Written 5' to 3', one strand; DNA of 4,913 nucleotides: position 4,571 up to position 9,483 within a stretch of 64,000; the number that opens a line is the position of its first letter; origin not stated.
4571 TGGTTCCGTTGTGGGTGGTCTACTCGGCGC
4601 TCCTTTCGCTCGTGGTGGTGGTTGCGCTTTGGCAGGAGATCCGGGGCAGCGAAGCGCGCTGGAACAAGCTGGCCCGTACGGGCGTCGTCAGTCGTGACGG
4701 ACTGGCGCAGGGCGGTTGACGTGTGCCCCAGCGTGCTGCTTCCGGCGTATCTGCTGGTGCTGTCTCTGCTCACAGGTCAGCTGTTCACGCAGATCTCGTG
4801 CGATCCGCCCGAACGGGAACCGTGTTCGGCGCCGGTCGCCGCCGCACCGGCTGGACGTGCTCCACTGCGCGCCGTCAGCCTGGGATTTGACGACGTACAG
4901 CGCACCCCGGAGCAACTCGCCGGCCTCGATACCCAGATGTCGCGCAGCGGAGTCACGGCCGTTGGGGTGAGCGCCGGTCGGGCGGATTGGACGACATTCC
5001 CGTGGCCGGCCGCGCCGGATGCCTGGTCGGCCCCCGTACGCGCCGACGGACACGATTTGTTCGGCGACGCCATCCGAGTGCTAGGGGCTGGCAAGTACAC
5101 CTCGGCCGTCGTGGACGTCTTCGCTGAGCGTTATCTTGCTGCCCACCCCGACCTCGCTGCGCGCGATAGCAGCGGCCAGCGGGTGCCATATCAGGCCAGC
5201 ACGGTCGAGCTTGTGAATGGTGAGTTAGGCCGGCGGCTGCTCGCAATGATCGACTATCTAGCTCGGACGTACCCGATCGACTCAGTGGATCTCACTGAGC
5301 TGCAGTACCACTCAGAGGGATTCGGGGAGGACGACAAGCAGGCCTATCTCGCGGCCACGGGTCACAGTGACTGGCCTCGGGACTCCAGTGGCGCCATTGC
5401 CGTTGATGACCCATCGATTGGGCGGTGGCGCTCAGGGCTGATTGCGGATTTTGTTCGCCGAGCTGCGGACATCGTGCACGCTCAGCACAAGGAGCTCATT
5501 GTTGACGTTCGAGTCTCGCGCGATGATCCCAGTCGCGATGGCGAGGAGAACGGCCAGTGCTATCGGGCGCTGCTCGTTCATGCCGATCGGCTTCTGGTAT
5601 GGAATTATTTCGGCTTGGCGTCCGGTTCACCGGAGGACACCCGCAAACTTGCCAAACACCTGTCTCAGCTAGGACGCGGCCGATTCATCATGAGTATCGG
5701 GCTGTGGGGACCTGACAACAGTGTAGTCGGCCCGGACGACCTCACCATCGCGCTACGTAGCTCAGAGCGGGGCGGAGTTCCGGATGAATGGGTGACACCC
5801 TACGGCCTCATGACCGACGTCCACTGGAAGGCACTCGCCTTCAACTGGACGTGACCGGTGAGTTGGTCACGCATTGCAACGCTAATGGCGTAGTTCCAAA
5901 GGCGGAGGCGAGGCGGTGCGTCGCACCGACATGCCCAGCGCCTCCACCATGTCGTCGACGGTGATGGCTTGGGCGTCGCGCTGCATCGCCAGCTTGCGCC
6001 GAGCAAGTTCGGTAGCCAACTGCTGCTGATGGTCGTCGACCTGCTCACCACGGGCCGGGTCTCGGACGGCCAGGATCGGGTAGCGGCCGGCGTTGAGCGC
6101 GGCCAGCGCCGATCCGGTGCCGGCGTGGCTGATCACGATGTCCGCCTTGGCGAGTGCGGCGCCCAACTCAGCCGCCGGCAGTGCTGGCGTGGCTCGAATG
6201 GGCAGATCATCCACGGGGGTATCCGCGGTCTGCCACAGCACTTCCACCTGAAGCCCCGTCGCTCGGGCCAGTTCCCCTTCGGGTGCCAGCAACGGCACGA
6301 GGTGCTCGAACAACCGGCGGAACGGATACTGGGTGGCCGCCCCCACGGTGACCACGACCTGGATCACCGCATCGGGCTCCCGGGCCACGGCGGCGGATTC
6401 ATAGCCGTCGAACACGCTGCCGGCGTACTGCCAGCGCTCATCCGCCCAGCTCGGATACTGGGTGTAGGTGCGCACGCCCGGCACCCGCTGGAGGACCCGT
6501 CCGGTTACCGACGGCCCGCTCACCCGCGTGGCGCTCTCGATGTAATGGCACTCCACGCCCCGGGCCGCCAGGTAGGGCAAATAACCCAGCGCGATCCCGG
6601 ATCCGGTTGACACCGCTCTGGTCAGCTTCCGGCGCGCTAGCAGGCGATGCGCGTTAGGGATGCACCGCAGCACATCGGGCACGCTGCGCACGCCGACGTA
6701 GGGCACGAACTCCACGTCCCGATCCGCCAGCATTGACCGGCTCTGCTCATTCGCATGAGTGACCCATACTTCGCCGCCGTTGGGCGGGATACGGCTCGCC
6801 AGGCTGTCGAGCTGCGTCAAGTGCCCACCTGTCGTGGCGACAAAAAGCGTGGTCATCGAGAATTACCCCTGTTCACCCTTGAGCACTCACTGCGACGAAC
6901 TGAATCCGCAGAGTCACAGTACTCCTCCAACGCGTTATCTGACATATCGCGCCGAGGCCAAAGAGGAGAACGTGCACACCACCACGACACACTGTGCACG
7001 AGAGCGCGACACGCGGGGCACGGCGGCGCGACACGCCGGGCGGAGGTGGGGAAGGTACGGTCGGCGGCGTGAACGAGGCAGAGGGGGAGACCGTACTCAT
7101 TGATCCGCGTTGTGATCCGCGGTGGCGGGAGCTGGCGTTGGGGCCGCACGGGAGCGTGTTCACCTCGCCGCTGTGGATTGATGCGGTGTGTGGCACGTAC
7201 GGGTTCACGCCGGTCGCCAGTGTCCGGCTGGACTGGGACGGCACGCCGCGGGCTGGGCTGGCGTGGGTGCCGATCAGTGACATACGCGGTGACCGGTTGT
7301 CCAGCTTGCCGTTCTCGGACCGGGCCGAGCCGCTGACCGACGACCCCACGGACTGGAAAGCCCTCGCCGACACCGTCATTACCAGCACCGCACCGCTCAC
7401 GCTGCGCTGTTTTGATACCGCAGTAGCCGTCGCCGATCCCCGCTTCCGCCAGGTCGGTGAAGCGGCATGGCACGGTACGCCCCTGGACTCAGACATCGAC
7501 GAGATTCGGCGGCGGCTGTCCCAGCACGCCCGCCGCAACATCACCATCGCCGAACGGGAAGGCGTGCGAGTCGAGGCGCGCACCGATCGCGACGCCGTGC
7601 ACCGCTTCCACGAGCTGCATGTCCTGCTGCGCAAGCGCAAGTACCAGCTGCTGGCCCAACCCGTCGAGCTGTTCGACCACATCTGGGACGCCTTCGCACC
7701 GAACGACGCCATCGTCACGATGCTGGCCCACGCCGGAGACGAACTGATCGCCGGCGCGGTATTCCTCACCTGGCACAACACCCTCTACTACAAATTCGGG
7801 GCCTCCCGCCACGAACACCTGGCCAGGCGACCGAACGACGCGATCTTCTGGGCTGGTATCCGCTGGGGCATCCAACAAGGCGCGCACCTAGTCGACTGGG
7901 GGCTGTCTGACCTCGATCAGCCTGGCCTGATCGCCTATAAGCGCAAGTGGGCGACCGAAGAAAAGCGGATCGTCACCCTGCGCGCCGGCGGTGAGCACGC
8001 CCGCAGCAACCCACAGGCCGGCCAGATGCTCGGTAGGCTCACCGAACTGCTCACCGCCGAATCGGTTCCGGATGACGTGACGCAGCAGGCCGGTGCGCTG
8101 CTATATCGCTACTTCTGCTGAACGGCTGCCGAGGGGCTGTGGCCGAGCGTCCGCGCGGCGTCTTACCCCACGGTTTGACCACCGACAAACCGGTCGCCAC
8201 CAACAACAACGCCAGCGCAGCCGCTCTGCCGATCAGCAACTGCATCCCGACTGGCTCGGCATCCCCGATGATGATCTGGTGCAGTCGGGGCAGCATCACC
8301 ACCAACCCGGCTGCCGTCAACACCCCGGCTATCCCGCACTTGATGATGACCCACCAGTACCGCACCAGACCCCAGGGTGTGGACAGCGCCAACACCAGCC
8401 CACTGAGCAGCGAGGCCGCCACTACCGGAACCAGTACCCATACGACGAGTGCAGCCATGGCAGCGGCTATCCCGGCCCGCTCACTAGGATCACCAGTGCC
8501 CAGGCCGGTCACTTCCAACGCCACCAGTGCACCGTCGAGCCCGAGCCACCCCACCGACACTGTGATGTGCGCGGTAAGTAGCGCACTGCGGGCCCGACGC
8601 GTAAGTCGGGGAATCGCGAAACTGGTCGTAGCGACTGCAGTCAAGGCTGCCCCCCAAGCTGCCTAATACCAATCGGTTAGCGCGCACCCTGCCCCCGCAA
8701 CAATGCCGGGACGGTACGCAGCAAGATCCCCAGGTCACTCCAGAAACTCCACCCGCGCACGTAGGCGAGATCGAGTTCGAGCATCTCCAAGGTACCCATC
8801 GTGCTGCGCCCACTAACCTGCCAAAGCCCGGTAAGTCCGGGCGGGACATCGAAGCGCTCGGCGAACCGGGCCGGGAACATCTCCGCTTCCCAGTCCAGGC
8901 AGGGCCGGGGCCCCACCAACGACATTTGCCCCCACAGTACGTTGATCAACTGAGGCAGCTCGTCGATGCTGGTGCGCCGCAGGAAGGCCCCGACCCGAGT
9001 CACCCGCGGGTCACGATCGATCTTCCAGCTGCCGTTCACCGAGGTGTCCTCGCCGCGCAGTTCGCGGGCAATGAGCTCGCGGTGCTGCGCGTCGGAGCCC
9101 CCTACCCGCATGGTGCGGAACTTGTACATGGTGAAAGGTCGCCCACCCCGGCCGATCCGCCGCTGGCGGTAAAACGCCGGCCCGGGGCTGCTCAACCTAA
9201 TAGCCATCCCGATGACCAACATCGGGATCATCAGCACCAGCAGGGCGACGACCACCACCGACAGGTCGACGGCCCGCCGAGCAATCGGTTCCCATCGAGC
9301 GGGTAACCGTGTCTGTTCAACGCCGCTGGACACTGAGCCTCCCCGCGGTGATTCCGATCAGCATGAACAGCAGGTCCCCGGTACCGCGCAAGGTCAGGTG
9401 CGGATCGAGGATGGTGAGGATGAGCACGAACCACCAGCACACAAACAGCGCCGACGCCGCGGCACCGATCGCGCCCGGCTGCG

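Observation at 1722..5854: Four-gene synthase-type polysaccharide module combining a PgaC-like GT2 with a membrane-anchored PIG-L deacetylase and an ATP-grasp ligase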

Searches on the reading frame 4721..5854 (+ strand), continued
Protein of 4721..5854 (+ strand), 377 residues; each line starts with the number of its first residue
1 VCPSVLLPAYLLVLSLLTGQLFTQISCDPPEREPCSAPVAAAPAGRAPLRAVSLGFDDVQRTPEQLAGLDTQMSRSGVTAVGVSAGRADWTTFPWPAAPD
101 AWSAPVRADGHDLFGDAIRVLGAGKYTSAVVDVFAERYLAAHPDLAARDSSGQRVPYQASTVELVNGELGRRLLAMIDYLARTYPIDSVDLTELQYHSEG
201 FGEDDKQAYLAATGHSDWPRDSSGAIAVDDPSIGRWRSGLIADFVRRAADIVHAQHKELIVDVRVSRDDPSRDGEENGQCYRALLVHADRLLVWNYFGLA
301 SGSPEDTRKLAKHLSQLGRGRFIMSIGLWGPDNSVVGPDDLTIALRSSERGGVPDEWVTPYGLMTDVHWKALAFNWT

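Call 81: search_protein_families(library=pfam, proteins=[P0150, P0167, P0170, P0241, P0245, P0193, P0151, P0260, P0282], max_evalue=0.0001)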
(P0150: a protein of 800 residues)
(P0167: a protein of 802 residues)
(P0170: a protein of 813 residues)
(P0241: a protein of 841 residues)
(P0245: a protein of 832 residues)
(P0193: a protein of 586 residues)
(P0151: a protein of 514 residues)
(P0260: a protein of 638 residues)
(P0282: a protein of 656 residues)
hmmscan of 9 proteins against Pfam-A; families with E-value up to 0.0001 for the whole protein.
P0150 (800 aa): 0 families

P0167 (802 aa): 5 families
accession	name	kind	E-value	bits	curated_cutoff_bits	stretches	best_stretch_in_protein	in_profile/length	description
PF00535.33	Glycos_transf_2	-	1.2e-31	110.3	23.3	1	52-163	1-114/168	Glycosyl transferase family 2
PF13641.12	Glyco_tranf_2_3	-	1.9e-19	71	27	1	51-268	3-229/230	Glycosyltransferase like family 2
PF13632.12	Glyco_trans_2_3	-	1e-16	61.8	27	1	131-316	2-194/198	Glycosyl transferase family group 2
PF10111.15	Glyco_tranf_2_2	-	3.1e-11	43.7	27.3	1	52-144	1-98/276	Glycosyltransferase like family 2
PF13506.12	Glyco_transf_21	-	4e-10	39.9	21.7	1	114-268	17-174/174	Glycosyl transferase family 21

P0170 (813 aa): 5 families
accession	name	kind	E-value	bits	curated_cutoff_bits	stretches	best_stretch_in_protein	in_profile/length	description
PF00535.33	Glycos_transf_2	-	2.2e-36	125.8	23.3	1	49-214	1-168/168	Glycosyl transferase family 2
PF13641.12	Glyco_tranf_2_3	-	2.9e-33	116.3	27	1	47-267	2-230/230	Glycosyltransferase like family 2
PF13632.12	Glyco_trans_2_3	-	2.1e-22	80.3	27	1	129-317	3-194/198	Glycosyl transferase family group 2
PF13506.12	Glyco_transf_21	-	9.8e-15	54.9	21.7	1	111-266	17-174/174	Glycosyl transferase family 21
PF10111.15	Glyco_tranf_2_2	-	3.1e-11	43.7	27.3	1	49-155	1-112/276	Glycosyltransferase like family 2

P0241 (841 aa): 0 families

P0245 (832 aa): 2 families
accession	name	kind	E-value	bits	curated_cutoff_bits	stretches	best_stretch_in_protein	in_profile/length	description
PF02638.21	GHL10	-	1.1e-10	41.5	27.9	0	148-259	144-249/311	Glycosyl hydrolase-like 10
PF14871.12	GHL6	-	3.9e-05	24.3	35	0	50-114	5-65/132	Hypothetical glycosyl hydrolase 6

P0193 (586 aa): 0 families

P0151 (514 aa): 0 families

P0260 (638 aa): 0 families

P0282 (656 aa): 0 families

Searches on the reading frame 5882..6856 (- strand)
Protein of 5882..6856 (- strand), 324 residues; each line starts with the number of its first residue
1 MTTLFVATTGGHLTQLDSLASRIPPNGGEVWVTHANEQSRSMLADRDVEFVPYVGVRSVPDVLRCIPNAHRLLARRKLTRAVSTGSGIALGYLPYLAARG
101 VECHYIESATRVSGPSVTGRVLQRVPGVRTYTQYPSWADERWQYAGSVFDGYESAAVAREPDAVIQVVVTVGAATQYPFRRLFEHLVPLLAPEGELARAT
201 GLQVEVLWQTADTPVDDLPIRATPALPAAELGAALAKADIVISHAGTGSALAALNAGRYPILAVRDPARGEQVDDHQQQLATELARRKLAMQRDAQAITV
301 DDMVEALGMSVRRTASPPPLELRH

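Call 3: search_protein_families(library=pfam, proteins=[window:5882-6856:-], max_evalue=0.01)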
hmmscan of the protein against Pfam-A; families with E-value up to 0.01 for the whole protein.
window:5882-6856:- (324 aa): 1 family
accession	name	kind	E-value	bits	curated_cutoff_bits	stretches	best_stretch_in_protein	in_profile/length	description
PF04101.22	Glyco_tran_28_C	-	7.3e-09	36.3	22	1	167-291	2-125/166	Glycosyltransferase family 28 C-terminal domain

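Call 4: search_protein_families(library=ncbifam, proteins=[window:5882-6856:-], max_evalue=0.01)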
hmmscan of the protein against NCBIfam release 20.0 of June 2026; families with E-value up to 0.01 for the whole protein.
window:5882-6856:- (324 aa): 4 families
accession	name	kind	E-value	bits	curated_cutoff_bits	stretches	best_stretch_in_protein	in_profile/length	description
NF046028.1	GluronsyltaseWelK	equivalog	1.4e-26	93.4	400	1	6-296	4-292/319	beta-1,4-glucuronosyltransferase WelK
NF041548.1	PssE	equivalog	1.1e-12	48.1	120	1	168-292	2-109/146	PssE/Cps14G family polysaccharide biosynthesis glycosyltransferase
NF041549.1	PssD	equivalog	2.4e-12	47.4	110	1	4-136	1-137/151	PssD/Cps14F family polysaccharide biosynthesis glycosyltransferase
TIGR01426.2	MGT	subfamily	0.008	15.2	260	0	233-266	288-320/393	macrolide family glycosyltransferase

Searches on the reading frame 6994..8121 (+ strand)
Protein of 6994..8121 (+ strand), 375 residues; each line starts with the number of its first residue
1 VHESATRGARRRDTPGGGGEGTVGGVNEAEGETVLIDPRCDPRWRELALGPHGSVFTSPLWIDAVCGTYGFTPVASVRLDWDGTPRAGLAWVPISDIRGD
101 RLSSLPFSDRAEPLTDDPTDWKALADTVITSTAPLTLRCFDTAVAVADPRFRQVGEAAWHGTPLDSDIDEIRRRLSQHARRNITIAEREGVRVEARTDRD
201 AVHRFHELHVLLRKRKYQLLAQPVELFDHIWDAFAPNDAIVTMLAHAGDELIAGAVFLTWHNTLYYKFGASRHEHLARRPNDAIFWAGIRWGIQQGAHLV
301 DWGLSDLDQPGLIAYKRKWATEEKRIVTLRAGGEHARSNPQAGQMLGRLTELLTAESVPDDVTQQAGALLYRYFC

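Call 3: search_protein_families(library=pfam, proteins=[window:6994-8121:+], max_evalue=0.01)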
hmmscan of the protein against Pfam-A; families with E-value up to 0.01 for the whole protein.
window:6994-8121:+ (375 aa): 3 families
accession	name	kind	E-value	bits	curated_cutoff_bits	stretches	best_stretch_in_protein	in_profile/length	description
PF13480.13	Acetyltransf_6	-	1.3e-16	61.5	22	1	177-307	5-139/143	Acetyltransferase (GNAT) domain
PF04339.18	FemAB_like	-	1.5e-05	24.8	27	1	170-303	186-312/369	Peptidogalycan biosysnthesis/recognition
PF02388.22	FemAB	-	0.0017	17.7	24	0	169-234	164-227/406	FemAB family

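Call 4: search_protein_families(library=ncbifam, proteins=[window:6994-8121:+], max_evalue=0.01)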
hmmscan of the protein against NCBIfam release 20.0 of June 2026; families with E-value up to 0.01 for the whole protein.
window:6994-8121:+ (375 aa): 2 families
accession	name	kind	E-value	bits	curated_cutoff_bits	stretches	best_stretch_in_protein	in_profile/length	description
TIGR03019.1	pepcterm_femAB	equivalog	6.7e-10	38.5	260.35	1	95-327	55-282/330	FemAB family XrtA/PEP-CTERM system-associated protein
NF047883.1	UAcmpLyAlTFemX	equivalog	9.9e-08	31.6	500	1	184-320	176-312/337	UDP-N-acetylmuramoylpentapeptide-lysine N(6)-alanyltransferase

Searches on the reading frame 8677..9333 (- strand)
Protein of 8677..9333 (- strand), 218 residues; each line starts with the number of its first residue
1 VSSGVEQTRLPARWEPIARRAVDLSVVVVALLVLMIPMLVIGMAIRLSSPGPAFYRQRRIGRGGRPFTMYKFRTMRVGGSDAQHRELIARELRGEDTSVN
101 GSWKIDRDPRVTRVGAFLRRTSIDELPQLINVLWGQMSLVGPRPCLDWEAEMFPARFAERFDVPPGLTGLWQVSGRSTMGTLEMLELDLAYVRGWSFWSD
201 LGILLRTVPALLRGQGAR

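Call 3: search_protein_families(library=pfam, proteins=[window:8677-9333:-], max_evalue=0.01)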
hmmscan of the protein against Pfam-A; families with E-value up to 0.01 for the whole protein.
window:8677-9333:- (218 aa): 1 family
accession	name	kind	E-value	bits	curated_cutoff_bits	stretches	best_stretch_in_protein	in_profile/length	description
PF02397.22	Bac_transf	-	8.4e-62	208.3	27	1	19-212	1-178/179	Bacterial sugar transferase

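Call 4: search_protein_families(library=ncbifam, proteins=[window:8677-9333:-], max_evalue=0.01)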
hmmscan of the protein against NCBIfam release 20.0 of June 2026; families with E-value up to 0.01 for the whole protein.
window:8677-9333:- (218 aa): 10 families
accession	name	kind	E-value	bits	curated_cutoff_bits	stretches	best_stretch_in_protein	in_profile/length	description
TIGR03025.1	EPS_sugtrans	subfamily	2.5e-80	270.9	295.55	1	12-218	251-445/445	exopolysaccharide biosynthesis polyprenyl glycosylphosphotransferase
TIGR03022.1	WbaP_sugtrans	subfamily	7.4e-71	239.7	403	1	9-218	249-456/456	undecaprenyl-phosphate galactose phosphotransferase WbaP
TIGR03023.1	WcaJ_sugtrans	equivalog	7.5e-67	226.6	410.75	1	7-217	252-452/453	undecaprenyl-phosphate glucose phosphotransferase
NF041877.1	EPS_EpsZ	equivalog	3.7e-54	184.1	800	1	19-217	266-458/459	exopolysaccharide biosynthesis polyisoprenyl-phosphate hexose-1-phosphate transferase EpsZ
NF052601.1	undeca_RfbP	equivalog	9.2e-53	179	330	1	15-212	41-236/244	undecaprenyl-phosphate galactose phosphotransferase family protein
TIGR03013.1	EpsB_2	subfamily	1.7e-45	155.9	393.35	1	17-218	253-443/443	TIGR03013 family XrtA/PEP-CTERM system glycosyltransferase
NF050817.1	PolSacchBiosHfsE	equivalog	7.4e-42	143.7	750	1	16-213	269-461/467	polysaccharide biosynthesis protein HfsE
NF011751.0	PRK15204.1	equivalog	5.1e-41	140.8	907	1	17-217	278-475/476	undecaprenyl-phosphate galactose phosphotransferase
NF007518.0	PRK10124.1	equivalog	2.3e-38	132.1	684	1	19-208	274-454/464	undecaprenyl-phosphate glucose phosphotransferase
NF045514.1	glycotran_HepC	equivalog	5.1e-22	78.2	140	1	17-145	115-212/220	heterocyst development glycosyltransferase HepC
